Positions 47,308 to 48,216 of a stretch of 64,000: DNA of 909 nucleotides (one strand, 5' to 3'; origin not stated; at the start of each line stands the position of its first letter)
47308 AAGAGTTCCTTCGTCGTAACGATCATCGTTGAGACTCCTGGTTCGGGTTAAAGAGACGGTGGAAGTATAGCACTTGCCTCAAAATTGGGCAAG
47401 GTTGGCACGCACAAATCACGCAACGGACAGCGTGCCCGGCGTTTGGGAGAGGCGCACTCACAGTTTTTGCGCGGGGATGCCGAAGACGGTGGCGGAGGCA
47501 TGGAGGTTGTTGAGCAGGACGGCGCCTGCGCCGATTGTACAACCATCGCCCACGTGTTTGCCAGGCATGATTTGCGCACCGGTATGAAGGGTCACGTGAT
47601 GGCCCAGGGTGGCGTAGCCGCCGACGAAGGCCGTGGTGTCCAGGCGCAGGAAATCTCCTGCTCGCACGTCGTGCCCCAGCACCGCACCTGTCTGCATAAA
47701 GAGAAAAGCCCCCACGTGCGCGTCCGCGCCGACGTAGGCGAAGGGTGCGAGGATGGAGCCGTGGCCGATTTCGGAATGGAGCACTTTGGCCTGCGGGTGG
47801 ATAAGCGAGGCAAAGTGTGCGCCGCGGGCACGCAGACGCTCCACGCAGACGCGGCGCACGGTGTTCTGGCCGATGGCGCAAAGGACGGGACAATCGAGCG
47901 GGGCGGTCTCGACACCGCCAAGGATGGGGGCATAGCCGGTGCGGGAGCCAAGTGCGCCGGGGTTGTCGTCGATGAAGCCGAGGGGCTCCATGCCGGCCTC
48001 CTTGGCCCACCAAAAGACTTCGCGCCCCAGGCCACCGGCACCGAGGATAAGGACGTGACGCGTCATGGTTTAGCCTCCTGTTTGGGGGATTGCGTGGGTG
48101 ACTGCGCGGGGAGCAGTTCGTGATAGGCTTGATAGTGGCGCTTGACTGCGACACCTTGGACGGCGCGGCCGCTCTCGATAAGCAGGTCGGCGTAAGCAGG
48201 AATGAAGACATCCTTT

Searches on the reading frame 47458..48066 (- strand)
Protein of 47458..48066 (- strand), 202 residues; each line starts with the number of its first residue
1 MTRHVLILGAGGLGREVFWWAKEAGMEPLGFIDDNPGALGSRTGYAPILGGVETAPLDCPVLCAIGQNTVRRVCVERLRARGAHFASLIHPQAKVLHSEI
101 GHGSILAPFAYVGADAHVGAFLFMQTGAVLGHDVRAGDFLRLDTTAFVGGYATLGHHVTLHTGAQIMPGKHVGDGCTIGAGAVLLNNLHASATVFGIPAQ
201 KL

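Call 38: search_protein_families(library=pfam, proteins=[window:47458-48066:-], max_evalue=0.00001)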
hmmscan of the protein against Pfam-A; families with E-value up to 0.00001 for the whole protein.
window:47458-48066:- (202 aa): 2 families
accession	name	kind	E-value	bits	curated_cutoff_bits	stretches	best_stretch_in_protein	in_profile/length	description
PF00132.30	Hexapep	-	3e-10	39.8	27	1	152-185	2-35/36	Bacterial transferase hexapeptide (six repeats)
PF17836.7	PglD_N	-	2.2e-09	38.1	23.4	1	5-78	2-78/78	PglD N-terminal domain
